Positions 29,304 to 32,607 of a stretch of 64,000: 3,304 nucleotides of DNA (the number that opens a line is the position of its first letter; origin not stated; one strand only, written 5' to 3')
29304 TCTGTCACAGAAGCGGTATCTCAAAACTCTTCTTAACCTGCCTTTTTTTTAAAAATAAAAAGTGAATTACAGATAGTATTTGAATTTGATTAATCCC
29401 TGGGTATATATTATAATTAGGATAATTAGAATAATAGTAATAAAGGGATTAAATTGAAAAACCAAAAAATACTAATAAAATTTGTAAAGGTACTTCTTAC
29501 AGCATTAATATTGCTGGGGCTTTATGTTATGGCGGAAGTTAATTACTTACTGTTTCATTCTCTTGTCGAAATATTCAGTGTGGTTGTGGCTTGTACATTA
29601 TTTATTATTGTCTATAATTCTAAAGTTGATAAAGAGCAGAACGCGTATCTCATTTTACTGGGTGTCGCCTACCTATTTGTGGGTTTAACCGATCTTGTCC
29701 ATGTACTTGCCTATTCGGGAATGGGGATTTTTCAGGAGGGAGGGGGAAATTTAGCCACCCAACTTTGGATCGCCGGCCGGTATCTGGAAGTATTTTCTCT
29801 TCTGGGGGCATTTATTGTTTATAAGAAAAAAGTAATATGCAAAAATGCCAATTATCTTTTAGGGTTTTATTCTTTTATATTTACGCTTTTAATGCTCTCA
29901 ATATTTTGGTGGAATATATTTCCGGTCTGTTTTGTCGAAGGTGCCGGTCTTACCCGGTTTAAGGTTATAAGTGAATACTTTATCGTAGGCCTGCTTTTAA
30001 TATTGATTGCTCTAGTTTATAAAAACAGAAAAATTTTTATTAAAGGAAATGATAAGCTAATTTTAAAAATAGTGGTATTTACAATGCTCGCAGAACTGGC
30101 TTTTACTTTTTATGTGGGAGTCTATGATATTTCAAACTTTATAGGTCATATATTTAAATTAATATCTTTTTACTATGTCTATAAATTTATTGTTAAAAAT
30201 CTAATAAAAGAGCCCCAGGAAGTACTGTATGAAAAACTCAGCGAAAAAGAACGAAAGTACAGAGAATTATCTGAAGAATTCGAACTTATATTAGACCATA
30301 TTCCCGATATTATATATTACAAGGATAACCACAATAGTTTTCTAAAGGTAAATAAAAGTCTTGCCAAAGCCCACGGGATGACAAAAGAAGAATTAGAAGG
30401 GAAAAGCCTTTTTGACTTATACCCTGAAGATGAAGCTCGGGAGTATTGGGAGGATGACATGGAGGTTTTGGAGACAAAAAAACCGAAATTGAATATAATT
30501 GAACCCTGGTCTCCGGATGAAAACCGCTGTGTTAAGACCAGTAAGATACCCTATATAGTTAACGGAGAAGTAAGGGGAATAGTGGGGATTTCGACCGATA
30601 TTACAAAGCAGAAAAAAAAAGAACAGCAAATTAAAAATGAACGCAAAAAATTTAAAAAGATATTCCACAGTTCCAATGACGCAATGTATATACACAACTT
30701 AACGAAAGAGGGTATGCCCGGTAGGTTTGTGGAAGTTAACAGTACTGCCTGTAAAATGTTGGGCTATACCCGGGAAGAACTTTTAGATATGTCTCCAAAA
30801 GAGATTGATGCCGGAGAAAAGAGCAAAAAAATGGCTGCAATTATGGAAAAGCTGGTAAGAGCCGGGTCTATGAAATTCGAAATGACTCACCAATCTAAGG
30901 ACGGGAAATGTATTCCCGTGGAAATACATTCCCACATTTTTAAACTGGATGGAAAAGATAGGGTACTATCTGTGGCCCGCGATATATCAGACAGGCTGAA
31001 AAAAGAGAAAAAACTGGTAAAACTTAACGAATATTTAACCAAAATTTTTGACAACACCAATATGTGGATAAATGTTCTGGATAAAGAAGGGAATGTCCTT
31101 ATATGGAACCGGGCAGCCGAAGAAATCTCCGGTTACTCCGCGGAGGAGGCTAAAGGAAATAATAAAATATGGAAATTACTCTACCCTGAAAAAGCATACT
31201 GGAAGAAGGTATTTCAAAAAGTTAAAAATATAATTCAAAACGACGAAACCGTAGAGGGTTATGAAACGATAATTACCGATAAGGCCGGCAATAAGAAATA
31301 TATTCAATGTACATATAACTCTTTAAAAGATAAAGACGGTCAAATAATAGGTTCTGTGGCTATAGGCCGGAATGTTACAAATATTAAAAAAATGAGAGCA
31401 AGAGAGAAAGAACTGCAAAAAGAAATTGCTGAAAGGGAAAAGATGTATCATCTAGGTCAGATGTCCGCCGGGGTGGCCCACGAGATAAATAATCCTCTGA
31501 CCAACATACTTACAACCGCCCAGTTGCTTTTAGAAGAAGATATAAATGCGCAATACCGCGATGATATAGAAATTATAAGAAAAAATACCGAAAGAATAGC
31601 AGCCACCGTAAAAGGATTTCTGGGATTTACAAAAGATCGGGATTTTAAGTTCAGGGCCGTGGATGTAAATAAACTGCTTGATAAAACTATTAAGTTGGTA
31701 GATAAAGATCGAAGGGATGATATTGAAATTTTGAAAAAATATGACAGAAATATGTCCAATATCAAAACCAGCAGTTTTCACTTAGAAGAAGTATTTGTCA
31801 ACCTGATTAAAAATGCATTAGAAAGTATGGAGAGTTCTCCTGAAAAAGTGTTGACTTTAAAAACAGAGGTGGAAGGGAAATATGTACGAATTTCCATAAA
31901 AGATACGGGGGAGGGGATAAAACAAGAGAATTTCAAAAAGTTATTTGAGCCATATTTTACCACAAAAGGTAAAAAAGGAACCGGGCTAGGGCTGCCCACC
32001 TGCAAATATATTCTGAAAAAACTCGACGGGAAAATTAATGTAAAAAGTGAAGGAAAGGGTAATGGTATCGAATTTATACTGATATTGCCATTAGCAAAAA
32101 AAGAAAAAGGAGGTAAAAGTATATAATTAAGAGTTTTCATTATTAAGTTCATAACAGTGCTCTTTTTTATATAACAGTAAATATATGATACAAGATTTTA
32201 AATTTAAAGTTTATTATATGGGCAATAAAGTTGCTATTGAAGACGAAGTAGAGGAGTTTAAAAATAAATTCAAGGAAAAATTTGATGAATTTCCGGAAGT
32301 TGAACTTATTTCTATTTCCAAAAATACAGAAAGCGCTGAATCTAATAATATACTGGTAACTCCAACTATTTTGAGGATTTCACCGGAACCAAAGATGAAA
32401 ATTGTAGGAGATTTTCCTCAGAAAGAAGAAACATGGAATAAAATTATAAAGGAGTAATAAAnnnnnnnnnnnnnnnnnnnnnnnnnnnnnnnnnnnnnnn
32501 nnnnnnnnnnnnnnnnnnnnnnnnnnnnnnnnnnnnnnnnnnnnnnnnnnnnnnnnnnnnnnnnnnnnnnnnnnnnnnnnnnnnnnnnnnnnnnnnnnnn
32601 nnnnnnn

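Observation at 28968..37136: KaiA-less kaiB-kaiC pair embedded in a seven-gene two-component signalling island in a non-cyanobacterial (FCB-like) genome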

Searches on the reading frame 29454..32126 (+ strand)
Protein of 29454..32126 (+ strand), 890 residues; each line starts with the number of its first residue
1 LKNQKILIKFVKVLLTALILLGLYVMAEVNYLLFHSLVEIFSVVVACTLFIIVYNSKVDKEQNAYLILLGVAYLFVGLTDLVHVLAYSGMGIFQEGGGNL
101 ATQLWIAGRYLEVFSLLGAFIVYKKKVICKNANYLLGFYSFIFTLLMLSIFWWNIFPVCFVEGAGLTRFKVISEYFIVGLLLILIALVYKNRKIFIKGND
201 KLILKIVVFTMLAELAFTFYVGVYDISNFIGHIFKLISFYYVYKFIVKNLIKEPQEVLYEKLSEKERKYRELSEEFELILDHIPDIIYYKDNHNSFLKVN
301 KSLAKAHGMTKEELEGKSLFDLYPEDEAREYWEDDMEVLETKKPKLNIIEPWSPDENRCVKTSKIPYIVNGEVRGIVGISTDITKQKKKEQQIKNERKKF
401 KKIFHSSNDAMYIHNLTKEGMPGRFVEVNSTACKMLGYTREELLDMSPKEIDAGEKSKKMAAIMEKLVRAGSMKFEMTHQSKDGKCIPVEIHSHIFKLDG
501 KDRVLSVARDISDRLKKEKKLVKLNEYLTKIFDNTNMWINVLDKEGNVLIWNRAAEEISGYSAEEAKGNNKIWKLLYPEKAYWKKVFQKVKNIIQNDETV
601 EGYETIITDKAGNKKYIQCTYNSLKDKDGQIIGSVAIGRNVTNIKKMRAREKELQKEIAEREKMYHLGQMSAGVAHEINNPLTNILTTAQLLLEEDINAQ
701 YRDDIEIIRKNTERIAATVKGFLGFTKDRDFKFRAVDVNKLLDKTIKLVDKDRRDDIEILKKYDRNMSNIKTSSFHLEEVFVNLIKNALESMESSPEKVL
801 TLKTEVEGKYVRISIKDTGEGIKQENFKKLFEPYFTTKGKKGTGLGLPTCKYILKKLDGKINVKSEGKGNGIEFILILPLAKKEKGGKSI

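Call 4: search_protein_families(library=pfam, proteins=[window:29454-32126:+], max_evalue=0.01)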
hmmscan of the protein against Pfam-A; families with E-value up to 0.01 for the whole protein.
window:29454-32126:+ (890 aa): 12 families
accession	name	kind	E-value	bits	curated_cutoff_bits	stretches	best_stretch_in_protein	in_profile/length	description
PF17159.10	MASE3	-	2e-75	253.7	31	1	29-254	4-226/226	Membrane-associated sensor domain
PF13426.13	PAS_9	-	1e-36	125.8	27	3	423-513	11-103/103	PAS domain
PF08448.16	PAS_4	-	3.8e-31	108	23.1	3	280-387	1-109/110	PAS fold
PF00989.32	PAS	-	2.1e-26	92.6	22.6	3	530-639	5-111/113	PAS fold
PF02518.31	HATPase_c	-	5.2e-20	72.4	26.4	1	776-881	5-110/111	Histidine kinase-, DNA gyrase B-, and HSP90-like ATPase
PF13188.13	PAS_8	-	1.1e-16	60.4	21.8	2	399-443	2-38/65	PAS domain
PF08447.18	PAS_3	-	1.4e-16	61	25.6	2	549-633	2-84/89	PAS fold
PF00512.31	HisKA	-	5e-12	46.1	26.9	1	667-727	2-62/66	His Kinase A (phospho-acceptor) domain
PF14501.12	HATPase_c_5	-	5.7e-07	29.8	22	1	776-866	5-91/102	GHKL domain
PF13596.12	PAS_10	-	2.9e-06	28.3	22.1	0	279-384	4-106/106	PAS domain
PF13589.12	HATPase_c_3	-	0.0017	18.8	25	1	777-835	3-58/137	Histidine kinase-, DNA gyrase B-, and HSP90-like ATPase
PF17202.10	sCache_3_3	-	0.0044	17.8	28.8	0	611-648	68-104/107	Single cache domain 3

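Call 5: search_protein_families(library=ncbifam, proteins=[window:29454-32126:+], max_evalue=0.01)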
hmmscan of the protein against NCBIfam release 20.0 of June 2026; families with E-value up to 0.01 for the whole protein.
window:29454-32126:+ (890 aa): 79 families (the best 25 are shown)
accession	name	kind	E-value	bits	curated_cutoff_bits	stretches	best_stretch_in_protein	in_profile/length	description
NF047874.1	MASE3_PAS_HK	subfamily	1.3e-102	344.7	560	3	21-391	2-383/655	MASE3 domain-containing sensor histidine kinase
NF008468.0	PRK11360.1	equivalog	1.1e-71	242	646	1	519-885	261-613/616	two-component system sensor histidine kinase AtoS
TIGR00229.1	sensory_box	domain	1.3e-55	186.8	22.9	3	396-521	3-126/126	PAS domain S-box protein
NF052574.1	HisKinEspCMyxo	equivalog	1.2e-46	159.3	1200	2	547-884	309-641/785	serine histidine kinase EspC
NF052573.1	HisKinEspAMyxo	equivalog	3.3e-45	154.4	1400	2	503-884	235-615/755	serine histidine kinase EspA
NF007688.0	PRK10364.1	equivalog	1.8e-44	152.2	479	1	645-885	218-456/460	two-component system sensor histidine kinase ZraS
NF046020.1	HisKinCckABruc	equivalog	4.4e-41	140.6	1000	1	421-884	237-711/868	cell cycle histidine kinase CckA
NF041777.1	sens_FixL_Rhizob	equivalog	9.9e-41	139.9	850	1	426-884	19-485/485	sensor protein FixL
NF010411.0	PRK13837.1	equivalog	3.8e-39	134.3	647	1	641-885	424-680/828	two-component system VirA-like sensor kinase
NF046044.1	PnpS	equivalog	1.2e-38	133.2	400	2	512-879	40-390/390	two-component system histidine kinase PnpS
NF008302.0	PRK11091.1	equivalog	7.9e-37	126.8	838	3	507-882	136-507/779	aerobic respiration two-component sensor histidine kinase ArcB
NF053867.1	SprKinKinDBac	equivalog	4.6e-32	111.1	775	1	650-882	269-499/500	sporulation kinase KinD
NF046026.1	HisKinCckACaul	equivalog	7.1e-30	103.7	1000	1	650-884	285-536/678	cell cycle histidine kinase CckA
TIGR02938.1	nifL_nitrog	equivalog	7.9e-29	100.5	242.45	2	645-868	252-483/494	nitrogen fixation negative regulator NifL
TIGR02956.1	TMAO_torS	equivalog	2e-28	99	676.5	1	655-885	456-687/967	TMAO reductase system sensor histidine kinase/response regulator TorS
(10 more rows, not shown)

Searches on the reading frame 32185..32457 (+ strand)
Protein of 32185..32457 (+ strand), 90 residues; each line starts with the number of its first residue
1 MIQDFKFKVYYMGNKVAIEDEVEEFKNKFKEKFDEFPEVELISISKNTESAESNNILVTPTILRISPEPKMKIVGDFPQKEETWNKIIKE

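Call 4: search_protein_families(library=pfam, proteins=[window:32185-32457:+], max_evalue=0.01)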
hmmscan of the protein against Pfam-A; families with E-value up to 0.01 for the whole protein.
window:32185-32457:+ (90 aa): 1 family
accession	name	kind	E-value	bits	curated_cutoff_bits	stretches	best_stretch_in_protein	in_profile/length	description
PF07689.18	KaiB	-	2.6e-09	37.1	27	1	21-81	13-74/82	KaiB domain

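Call 5: search_protein_families(library=ncbifam, proteins=[window:32185-32457:+], max_evalue=0.01)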
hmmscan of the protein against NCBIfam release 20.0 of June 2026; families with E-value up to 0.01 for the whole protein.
window:32185-32457:+ (90 aa): 3 families
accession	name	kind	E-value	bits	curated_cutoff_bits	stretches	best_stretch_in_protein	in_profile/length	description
NF006798.0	PRK09301.1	equivalog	4.2e-09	36.4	110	1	6-82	8-84/105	circadian clock protein KaiB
TIGR02654.1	circ_KaiB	equivalog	1.1e-08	35.1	145.3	1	7-82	6-81/87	circadian clock protein KaiB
NF006800.0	PRK09303.1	equivalog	0.002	17.1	342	1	14-75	23-85/383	histidine kinase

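Call 9: search_solved_structures(query=window:32185-32457:+, show_alignments=4, max_evalue=1)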
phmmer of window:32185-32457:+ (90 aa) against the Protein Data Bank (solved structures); distinct sequences matched with E-value up to 1: 21.
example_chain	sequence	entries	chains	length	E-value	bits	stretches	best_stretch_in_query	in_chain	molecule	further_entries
1wwj_A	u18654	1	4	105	5.4e-09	39.4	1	5-82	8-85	Circadian clock protein kaiB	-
1r5p_A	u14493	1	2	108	5.5e-09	39.4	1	5-82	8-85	circadian oscillation regulator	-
4kso_C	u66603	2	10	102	1.3e-07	35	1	5-82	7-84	Circadian clock protein KaiB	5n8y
2qke_A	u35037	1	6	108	1.4e-07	34.9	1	5-82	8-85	Circadian clock protein kaiB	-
5jwo_B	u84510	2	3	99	2.1e-07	34.3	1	7-82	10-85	Circadian clock protein KaiB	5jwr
5jwq_B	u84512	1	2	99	2.1e-07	34.3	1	7-82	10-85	Circadian clock protein KaiB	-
5jyt_A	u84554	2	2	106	3.4e-07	33.7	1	7-82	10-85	Circadian clock protein KaiB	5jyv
1vgl_A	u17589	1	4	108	1e-06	32.1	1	5-82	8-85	Circadian clock protein kaiB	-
4kun_A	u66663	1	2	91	2.5e-06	30.9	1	6-83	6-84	Hypothetical protein Lpp1115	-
8fwj_M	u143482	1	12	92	2.1e-05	27.9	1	30-83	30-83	Circadian clock protein KaiB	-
8ubh_A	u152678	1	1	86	0.00018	25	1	6-79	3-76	Circadian oscillation regulator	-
2nbs_A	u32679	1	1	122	0.0063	20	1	23-86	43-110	E_1r26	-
3df6_A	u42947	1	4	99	0.023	18.3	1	16-74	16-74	ORF99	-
3djw_A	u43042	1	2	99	0.048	17.2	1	16-66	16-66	ORF99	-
6x61_B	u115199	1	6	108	0.093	16.3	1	11-84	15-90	Adaptive-response sensory-kinase SasA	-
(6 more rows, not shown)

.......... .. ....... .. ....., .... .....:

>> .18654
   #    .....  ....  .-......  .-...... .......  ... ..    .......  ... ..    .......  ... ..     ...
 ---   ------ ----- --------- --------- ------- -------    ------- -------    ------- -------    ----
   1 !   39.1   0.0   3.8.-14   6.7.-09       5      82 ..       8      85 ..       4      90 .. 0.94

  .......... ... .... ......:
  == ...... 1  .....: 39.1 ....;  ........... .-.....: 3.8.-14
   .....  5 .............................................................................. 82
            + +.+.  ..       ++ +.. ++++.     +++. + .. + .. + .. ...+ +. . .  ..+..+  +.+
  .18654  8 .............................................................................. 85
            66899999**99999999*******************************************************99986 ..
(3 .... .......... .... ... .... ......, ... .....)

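Call 13: list_cluster_members(proteins=[P0001, P0002, window:32185-32457:+])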
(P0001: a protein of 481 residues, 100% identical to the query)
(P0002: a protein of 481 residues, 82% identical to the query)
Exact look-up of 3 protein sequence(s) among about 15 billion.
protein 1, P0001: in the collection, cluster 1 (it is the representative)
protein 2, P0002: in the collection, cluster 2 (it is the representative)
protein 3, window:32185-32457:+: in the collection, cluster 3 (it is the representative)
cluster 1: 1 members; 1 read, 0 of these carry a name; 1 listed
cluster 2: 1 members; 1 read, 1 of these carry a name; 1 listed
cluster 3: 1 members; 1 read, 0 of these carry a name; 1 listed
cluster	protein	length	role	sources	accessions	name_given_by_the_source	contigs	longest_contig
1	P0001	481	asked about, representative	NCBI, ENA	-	-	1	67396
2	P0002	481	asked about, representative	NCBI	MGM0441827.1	MAG: ATPase domain-containing protein [Elusimicrobiota bacterium]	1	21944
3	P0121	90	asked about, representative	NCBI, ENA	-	-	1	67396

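Call 43: find_homologous_proteins(query=window:32185-32457:+, max_evalue=0.001)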
Query window:32185-32457:+ (90 aa): 2 proteins with E <= 0.001 among 3 candidates.
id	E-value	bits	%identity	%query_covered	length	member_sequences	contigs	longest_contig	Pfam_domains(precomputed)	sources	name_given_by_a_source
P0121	2.4e-50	186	100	100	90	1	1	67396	PF07689.19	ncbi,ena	-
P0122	2.5e-32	128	67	100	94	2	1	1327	PF07689.19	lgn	-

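Call 51: predict_structure(alignment_id=A2)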
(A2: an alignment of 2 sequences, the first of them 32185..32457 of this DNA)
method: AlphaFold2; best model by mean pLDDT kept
length: 90 residues; sequences in the alignment: 2
mean_pLDDT: 42.0   pTM: 0.31
mean pLDDT of the five models: 42.0, 38.5, 37.9, 37.8, 37.2
residues with pLDDT >= 90: 0; 70-90: 0; 50-70: 19; < 50: 71
segments of 3 or more residues with pLDDT < 50: 1-18, 38-90
pLDDT, mean of each block of 10 residues (from residue 1): 40 44 58 53 43 33 34 39 35
secondary structure, 60 per line:
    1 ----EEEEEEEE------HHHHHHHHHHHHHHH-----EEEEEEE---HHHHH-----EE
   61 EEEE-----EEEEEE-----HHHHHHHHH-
elements in order: E5-12 H19-33 E39-45 H49-53 E59-64 E70-75 H81-89

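Call 63: search_protein_representatives(protein=window:32185-32457:+)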
Query: 90 residues. Proteins with E-value up to 0.001 (for the whole library): 172; up to 1e-10: 2; up to 1e-30: 1. The best 150 are listed.
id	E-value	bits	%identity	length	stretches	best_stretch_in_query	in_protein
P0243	1.3e-32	127.5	66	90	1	3-90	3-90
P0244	1.2e-13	67.0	30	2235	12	46-77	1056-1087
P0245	1.1e-09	54.4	35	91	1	5-81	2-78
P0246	9.7e-09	51.4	39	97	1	6-85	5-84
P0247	5.7e-08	48.9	32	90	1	5-83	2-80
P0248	5.8e-08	48.9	21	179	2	21-80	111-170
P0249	1.0e-07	48.1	31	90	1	3-83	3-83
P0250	1.5e-07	47.6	31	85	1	5-82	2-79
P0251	2.6e-07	46.8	33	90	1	6-84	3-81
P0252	3.4e-07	46.5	34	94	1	4-83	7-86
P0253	4.4e-07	46.1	32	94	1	6-84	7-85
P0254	5.4e-07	45.8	36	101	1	5-82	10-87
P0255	5.5e-07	45.8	32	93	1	4-83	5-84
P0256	5.6e-07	45.8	32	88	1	6-83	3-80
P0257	6.2e-07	45.6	33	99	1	5-87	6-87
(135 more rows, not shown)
